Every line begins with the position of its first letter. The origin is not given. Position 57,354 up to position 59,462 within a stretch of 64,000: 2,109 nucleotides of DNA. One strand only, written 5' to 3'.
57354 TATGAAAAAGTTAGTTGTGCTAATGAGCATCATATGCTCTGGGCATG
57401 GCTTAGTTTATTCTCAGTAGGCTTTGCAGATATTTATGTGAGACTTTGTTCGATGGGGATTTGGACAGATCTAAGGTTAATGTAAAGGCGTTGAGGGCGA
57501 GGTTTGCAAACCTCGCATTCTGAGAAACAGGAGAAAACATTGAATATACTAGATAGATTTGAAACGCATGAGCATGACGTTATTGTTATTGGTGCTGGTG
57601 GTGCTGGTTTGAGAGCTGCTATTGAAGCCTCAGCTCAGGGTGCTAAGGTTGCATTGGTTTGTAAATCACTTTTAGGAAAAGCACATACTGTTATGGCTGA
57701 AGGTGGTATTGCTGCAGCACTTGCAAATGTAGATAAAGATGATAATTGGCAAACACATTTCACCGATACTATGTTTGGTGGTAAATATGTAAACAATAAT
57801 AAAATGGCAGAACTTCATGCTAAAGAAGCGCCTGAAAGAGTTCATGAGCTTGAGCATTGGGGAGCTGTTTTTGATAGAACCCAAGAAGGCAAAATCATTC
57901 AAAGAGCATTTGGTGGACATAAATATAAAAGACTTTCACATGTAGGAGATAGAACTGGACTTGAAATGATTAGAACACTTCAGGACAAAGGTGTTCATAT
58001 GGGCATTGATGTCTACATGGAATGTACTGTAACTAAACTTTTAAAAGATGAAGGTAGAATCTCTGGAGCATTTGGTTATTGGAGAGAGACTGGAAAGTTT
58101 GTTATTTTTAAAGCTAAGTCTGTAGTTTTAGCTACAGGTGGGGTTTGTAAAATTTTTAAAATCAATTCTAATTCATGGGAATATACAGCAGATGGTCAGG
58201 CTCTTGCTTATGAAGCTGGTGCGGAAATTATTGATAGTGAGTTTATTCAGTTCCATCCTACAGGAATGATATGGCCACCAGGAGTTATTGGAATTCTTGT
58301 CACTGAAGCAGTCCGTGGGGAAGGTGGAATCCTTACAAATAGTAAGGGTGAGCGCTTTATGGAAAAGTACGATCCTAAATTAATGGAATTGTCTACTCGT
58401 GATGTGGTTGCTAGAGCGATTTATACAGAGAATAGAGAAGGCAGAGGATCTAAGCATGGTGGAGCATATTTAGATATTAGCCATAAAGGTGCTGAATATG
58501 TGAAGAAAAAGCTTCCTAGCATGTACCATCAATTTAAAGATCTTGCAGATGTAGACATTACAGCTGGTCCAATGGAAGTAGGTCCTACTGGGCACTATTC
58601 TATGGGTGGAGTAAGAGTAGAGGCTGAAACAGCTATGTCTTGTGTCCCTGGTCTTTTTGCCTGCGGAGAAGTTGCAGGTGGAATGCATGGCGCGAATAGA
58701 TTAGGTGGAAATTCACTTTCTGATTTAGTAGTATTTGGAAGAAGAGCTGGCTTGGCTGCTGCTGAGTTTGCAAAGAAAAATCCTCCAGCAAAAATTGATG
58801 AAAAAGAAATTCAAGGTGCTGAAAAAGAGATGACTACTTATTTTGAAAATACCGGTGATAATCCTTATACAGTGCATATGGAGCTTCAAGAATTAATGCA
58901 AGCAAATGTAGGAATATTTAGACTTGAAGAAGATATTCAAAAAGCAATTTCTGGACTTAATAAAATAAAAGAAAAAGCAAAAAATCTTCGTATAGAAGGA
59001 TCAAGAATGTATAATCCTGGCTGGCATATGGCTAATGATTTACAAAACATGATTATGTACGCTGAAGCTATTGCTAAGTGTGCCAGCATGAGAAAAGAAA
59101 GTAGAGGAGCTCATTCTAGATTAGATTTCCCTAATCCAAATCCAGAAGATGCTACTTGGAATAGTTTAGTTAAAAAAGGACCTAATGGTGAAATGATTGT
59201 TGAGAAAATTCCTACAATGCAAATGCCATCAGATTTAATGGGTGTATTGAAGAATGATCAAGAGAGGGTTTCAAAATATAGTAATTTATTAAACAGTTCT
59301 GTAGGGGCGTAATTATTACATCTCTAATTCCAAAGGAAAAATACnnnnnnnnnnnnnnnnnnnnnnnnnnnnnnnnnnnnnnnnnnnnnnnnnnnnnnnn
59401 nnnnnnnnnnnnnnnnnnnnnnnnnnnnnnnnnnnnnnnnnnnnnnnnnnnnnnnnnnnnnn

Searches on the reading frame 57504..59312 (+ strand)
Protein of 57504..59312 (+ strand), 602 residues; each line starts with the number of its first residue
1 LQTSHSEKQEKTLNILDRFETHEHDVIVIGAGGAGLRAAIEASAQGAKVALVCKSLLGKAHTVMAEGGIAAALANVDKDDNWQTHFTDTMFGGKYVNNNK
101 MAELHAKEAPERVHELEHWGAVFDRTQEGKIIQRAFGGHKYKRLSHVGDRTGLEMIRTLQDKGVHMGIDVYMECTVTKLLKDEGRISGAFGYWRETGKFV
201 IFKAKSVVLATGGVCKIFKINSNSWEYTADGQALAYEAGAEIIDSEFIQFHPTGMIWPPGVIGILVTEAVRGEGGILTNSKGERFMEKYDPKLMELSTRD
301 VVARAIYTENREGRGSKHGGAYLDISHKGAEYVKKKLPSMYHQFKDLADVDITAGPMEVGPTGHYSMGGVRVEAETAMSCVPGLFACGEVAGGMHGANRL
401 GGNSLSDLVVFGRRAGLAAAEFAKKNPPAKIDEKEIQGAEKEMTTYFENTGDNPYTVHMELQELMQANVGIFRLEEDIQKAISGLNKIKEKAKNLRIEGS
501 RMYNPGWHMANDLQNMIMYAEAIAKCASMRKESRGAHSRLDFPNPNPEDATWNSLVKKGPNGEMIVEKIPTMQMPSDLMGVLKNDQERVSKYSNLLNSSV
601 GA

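Call 11: search_protein_families(library=pfam, proteins=[window:57504-59312:+], max_evalue=0.01)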
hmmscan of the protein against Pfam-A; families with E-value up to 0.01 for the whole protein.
window:57504-59312:+ (602 aa): 9 families
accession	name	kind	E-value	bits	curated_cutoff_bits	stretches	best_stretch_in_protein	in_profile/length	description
PF00890.30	FAD_binding_2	-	3.2e-95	320.2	20.4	1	25-405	1-414/414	FAD binding domain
PF02910.25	Succ_DH_flav_C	-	1.5e-25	90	20.8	1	458-556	1-100/130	Fumarate reductase flavoprotein C-term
PF03486.20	HI0933_like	-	2.2e-12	47.4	50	2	150-391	106-220/244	HI0933-like protein Rossmann domain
PF01266.30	DAO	-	2e-10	41.2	27.9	1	25-132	1-91/353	FAD dependent oxidoreductase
PF07992.20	Pyr_redox_2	-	4e-09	36.8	26.1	1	24-221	1-117/291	Pyridine nucleotide-disulphide oxidoreductase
PF01134.28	GIDA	-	4.3e-05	23.2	22.1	1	25-213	1-150/391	Glucose inhibited division protein A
PF01946.23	Thi4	-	0.00011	22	26.2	1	20-56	14-51/235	Thi4 family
PF12831.13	FAD_oxidored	-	0.00022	21.1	27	1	25-129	1-100/416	FAD dependent oxidoreductase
PF13738.12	Pyr_redox_3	-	0.0082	15.9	30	0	20-54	161-195/305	Pyridine nucleotide-disulphide oxidoreductase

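Call 52: search_protein_families(library=pfam, proteins=[L012:10011-10286:-, L012:10323-10499:-, L012:11042-11230:-, L010:9984-10220:-, L010:10970-11170:-], max_evalue=1)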
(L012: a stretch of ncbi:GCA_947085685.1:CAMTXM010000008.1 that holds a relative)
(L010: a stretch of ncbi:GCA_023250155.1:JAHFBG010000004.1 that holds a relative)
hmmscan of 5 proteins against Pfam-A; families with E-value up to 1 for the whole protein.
L012:10011-10286:- (91 aa): 2 families
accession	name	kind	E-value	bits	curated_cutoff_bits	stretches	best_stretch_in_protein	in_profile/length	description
PF04378.19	RsmJ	-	0.051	13.3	27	1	27-83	114-169/245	Ribosomal RNA large subunit methyltransferase D, RlmJ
PF14346.11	DUF4398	-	0.085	13.8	27.9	1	9-55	10-54/78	Domain of unknown function (DUF4398)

L012:10323-10499:- (58 aa): 0 families

L012:11042-11230:- (62 aa): 0 families

L010:9984-10220:- (78 aa): 2 families
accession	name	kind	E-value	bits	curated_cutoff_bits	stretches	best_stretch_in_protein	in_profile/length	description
PF24210.1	T4_RIIA1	-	0.07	13.3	27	1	23-51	37-65/67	RIIA.1-like protein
PF04391.17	DUF533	-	0.098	12.6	29.6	2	32-66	83-117/178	Protein of unknown function (DUF533)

L010:10970-11170:- (66 aa): 2 families
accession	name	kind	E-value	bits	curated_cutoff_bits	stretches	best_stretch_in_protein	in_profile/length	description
PF04505.17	CD225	-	0.13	12.9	27.1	1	14-47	24-57/68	Interferon-induced transmembrane protein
PF10414.14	CysG_dimeriser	-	0.28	11.4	23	0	18-40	35-57/58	Sirohaem synthase dimerisation region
